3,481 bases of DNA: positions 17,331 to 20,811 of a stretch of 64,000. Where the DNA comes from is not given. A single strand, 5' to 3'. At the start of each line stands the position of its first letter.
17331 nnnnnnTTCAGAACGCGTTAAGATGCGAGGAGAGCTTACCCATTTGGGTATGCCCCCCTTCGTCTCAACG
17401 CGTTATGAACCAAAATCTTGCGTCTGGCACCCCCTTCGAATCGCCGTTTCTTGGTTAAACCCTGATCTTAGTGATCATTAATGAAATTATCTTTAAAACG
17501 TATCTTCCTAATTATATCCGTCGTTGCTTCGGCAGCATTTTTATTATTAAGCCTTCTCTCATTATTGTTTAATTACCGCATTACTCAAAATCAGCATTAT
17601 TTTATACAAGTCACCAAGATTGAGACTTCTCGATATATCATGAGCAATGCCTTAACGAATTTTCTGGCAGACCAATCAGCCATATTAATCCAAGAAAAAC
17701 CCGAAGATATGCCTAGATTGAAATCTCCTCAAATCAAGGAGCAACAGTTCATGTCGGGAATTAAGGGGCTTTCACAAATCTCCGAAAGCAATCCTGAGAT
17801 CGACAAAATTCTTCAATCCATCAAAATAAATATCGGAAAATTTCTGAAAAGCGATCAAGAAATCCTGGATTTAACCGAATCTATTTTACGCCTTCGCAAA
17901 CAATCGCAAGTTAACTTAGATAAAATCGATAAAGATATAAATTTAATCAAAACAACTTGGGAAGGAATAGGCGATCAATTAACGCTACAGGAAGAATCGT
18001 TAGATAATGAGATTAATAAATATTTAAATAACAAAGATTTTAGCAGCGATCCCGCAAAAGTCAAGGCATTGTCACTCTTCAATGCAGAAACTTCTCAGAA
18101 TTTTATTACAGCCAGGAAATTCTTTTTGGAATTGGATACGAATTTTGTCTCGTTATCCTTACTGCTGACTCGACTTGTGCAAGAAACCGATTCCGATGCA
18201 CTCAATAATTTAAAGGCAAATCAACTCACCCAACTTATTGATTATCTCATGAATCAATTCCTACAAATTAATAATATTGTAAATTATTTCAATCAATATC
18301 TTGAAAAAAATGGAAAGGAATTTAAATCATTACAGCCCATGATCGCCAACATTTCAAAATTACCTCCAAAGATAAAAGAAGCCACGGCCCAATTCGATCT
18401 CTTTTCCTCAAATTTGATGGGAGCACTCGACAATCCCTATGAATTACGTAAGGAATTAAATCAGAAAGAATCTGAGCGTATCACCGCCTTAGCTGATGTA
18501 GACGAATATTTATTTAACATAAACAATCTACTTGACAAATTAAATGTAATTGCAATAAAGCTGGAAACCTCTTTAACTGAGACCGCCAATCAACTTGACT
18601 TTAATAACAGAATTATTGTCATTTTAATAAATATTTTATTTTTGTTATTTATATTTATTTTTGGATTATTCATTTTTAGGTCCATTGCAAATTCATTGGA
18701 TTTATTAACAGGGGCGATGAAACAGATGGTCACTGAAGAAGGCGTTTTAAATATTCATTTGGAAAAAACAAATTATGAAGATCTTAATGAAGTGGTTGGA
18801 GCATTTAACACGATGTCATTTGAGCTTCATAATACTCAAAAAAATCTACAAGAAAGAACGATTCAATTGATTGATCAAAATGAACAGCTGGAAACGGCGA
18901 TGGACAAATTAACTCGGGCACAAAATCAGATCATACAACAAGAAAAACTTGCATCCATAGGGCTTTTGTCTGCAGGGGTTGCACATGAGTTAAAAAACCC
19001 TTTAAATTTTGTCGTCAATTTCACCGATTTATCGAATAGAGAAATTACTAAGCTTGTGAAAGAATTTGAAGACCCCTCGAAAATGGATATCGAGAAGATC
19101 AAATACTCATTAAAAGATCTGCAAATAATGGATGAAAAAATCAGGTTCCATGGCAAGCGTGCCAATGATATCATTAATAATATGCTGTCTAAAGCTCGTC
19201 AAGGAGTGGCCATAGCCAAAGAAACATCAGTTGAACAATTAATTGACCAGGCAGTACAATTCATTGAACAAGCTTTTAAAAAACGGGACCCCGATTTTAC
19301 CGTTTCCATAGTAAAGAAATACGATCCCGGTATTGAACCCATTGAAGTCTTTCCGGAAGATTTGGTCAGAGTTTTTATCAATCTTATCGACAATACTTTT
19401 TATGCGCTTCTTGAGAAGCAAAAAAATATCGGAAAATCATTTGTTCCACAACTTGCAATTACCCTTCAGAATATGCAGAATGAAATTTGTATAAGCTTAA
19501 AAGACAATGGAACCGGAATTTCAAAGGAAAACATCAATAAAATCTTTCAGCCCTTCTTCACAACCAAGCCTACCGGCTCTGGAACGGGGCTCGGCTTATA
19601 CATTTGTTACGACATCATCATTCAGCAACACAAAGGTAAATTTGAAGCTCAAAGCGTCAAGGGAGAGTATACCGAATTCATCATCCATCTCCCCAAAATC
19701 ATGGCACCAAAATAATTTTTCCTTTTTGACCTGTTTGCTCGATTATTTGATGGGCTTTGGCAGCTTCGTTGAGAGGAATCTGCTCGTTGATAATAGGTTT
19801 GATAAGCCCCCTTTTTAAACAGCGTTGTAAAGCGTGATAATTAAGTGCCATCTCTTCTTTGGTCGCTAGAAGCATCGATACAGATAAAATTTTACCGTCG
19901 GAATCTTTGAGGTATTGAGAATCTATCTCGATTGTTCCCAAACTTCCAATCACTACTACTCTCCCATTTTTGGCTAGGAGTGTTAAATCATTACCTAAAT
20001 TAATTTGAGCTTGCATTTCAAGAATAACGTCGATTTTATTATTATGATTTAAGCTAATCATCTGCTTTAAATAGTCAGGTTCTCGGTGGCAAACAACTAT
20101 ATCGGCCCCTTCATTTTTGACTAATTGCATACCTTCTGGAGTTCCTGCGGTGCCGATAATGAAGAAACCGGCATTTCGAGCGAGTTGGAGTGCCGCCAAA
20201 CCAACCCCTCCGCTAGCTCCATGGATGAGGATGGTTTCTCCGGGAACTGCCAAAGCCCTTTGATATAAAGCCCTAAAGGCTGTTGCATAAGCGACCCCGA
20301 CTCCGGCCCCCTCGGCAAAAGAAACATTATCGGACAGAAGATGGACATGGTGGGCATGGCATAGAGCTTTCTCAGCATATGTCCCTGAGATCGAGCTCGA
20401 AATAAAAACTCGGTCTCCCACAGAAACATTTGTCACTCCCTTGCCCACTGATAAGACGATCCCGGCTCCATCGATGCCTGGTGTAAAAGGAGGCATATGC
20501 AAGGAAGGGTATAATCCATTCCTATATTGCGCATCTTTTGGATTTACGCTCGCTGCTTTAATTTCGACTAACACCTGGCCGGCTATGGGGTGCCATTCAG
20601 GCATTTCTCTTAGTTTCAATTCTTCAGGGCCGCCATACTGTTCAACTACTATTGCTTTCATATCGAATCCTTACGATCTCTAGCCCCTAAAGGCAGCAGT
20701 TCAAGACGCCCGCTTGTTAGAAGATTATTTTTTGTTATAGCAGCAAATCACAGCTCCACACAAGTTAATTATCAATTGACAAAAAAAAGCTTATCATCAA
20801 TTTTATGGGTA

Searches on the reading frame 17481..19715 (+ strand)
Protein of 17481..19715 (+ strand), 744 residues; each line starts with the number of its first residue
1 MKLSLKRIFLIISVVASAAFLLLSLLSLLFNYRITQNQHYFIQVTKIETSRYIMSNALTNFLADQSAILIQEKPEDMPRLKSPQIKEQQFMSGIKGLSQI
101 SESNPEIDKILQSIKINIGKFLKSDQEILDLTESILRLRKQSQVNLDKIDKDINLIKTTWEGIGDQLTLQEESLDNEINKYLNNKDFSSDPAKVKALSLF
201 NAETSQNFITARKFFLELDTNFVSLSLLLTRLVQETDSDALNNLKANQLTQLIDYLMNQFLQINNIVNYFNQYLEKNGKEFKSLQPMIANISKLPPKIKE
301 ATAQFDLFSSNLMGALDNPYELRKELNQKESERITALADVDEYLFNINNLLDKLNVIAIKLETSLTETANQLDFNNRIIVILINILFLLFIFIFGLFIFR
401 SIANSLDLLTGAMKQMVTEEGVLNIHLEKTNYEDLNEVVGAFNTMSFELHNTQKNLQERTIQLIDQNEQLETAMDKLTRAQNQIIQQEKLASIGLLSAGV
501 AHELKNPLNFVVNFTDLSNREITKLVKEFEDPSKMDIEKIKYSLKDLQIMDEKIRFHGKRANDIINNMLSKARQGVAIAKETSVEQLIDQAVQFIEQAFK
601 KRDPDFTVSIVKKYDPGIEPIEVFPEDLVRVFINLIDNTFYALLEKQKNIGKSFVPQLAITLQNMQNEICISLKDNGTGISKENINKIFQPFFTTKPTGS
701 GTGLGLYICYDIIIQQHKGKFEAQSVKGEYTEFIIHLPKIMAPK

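Call 48: search_protein_families(library=pfam, proteins=[window:17481-19715:+], max_evalue=0.00001)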
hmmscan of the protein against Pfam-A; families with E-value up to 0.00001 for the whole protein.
window:17481-19715:+ (744 aa): 1 family
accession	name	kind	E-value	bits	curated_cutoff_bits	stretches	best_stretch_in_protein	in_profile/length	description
PF02518.31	HATPase_c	-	1.6e-20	74.1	26.4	1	626-739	4-109/111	Histidine kinase-, DNA gyrase B-, and HSP90-like ATPase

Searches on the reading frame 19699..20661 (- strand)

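Call 47: search_protein_families(library=pfam, proteins=[window:19699-20661:-], max_evalue=0.00001)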
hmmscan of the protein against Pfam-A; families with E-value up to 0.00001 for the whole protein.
window:19699-20661:- (320 aa): 3 families
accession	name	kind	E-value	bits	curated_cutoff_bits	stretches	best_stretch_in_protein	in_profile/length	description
PF08240.17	ADH_N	-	1.5e-17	64.1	23.5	1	27-109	2-102/104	Alcohol dehydrogenase GroES-like domain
PF00107.32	ADH_zinc_N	-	2.6e-17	63.4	31.8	1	152-255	1-106/129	Zinc-binding dehydrogenase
PF13602.12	ADH_zinc_N_2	-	1.8e-13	52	27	1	185-318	2-134/134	Zinc-binding dehydrogenase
